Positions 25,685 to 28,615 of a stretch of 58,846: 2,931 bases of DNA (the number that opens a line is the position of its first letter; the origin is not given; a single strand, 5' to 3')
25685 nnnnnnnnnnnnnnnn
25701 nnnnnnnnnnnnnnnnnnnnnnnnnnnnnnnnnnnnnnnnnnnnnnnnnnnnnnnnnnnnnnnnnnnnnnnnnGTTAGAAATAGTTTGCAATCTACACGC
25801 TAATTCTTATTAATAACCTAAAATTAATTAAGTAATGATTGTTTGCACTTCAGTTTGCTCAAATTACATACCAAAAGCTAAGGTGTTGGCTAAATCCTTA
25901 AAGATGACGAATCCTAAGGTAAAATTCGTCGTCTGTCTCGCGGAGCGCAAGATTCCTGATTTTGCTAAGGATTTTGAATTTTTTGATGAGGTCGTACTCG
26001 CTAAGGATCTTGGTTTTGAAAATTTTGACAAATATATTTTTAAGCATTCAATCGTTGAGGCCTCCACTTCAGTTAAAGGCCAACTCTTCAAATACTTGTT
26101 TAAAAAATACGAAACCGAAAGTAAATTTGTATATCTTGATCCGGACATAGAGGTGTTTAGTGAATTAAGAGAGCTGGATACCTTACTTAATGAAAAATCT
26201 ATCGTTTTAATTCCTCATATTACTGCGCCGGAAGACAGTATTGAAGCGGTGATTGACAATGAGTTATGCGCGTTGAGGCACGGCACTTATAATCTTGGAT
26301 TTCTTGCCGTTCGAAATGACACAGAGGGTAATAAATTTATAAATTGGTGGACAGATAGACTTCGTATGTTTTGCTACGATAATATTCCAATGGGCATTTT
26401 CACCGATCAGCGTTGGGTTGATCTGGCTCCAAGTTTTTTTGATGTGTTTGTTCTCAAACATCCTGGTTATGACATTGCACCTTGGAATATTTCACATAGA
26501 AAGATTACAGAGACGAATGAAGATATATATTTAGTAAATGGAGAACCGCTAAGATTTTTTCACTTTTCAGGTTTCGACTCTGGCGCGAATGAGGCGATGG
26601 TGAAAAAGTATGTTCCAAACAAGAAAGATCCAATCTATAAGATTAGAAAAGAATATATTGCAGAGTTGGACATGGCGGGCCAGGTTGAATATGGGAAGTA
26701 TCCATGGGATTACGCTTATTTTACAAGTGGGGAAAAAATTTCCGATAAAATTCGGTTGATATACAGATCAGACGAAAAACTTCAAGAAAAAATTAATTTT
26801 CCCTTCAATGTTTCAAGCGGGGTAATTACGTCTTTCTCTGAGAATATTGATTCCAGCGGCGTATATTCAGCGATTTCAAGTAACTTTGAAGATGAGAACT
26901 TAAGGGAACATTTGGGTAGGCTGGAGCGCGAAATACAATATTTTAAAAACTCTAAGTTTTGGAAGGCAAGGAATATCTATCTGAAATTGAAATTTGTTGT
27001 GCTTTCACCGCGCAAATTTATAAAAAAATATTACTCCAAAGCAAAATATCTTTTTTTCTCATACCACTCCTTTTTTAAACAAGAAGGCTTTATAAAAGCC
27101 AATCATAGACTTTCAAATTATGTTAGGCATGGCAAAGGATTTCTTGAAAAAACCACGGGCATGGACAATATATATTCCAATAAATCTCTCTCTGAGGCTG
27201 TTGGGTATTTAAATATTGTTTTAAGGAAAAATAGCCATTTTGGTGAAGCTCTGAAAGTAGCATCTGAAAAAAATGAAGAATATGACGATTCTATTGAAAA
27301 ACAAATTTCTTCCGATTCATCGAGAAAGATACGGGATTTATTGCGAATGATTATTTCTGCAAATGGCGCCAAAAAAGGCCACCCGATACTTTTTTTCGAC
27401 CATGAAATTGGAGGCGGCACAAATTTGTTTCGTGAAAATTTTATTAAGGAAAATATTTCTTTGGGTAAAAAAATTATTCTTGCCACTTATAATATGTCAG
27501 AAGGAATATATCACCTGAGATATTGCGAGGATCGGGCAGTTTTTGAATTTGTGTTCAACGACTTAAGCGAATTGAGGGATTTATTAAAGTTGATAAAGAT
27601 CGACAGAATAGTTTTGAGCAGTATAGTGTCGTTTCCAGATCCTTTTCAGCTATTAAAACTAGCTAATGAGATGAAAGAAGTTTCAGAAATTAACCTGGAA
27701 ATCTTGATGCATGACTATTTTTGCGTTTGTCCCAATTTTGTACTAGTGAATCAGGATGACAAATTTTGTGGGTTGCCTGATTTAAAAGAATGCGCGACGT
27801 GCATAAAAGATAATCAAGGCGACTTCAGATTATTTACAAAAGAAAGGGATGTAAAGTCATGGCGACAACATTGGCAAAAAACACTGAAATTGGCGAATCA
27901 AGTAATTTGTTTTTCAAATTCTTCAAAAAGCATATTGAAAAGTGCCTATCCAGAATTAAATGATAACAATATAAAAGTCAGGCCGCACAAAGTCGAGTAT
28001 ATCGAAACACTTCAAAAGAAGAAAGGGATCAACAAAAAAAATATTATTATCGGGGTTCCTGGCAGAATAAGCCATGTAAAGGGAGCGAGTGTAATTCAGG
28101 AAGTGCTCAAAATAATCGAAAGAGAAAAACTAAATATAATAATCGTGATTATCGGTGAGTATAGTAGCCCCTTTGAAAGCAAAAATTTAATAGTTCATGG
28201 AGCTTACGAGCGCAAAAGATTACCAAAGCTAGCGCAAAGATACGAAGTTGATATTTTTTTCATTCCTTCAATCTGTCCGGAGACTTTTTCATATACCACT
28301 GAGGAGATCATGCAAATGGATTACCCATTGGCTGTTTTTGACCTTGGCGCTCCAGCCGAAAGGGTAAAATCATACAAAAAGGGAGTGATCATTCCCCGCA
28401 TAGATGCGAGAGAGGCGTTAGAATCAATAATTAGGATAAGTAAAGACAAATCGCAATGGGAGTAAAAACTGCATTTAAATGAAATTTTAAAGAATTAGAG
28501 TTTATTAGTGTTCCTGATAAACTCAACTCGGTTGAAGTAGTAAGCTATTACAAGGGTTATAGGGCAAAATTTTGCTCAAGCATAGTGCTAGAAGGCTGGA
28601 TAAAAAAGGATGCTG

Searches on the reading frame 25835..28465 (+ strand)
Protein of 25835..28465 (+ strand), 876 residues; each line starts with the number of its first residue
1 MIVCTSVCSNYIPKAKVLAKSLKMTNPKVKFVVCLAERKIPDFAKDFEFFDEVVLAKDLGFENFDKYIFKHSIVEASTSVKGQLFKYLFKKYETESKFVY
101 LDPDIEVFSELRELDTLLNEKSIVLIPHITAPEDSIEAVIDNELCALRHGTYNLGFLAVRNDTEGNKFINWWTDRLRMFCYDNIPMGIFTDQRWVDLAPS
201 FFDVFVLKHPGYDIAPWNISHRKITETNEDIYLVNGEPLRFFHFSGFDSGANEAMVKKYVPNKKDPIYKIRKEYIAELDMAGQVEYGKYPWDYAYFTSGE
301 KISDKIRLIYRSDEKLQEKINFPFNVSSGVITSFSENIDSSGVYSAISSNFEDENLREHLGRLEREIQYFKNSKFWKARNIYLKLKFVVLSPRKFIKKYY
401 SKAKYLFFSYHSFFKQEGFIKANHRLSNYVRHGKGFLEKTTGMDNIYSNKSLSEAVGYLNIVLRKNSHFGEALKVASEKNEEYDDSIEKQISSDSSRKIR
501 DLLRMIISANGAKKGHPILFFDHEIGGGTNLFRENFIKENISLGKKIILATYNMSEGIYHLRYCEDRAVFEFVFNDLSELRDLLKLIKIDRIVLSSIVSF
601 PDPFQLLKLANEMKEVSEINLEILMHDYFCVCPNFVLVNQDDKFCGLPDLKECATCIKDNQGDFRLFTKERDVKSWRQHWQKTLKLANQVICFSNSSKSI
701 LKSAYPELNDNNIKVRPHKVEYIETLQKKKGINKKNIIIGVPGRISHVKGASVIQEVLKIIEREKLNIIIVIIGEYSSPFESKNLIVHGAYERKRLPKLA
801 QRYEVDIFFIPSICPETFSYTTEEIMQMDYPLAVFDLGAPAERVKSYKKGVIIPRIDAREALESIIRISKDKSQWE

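Call 5: search_protein_families(library=pfam, proteins=[window:25835-28465:+], max_evalue=0.01)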
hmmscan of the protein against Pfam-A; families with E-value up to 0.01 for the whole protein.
window:25835-28465:+ (876 aa): 3 families
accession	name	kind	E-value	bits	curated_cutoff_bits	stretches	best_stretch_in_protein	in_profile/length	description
PF00534.26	Glycos_transf_1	-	7e-15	55.4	26.4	1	724-872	3-159/172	Glycosyl transferases group 1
PF13692.12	Glyco_trans_1_4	-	7.9e-08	33.1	27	1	738-871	3-142/142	Glycosyl transferases group 1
PF01501.26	Glyco_transf_8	-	2.7e-05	24.3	24.3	1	7-157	6-163/253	Glycosyl transferase family 8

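Call 65: search_protein_families(library=ncbifam, proteins=[window:25835-28465:+], max_evalue=0.001)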
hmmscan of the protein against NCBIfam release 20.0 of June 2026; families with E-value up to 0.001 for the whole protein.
window:25835-28465:+ (876 aa): 3 families
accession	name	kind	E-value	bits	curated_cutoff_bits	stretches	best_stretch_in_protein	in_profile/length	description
TIGR04157.1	glyco_rSAM_CFB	subfamily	4.2e-08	32.6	400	1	670-834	153-329/406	TIGR04157 family glycosyltransferase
TIGR03088.1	stp2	hypoth_equivalog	7.3e-05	22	409.05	1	725-872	183-339/374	TIGR03088 family PEP-CTERM/XrtA system glycosyltransferase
NF012028.0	PRK15484.1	subfamily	8e-05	21.9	618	1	698-818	155-270/380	lipopolysaccharide N-acetylglucosaminyltransferase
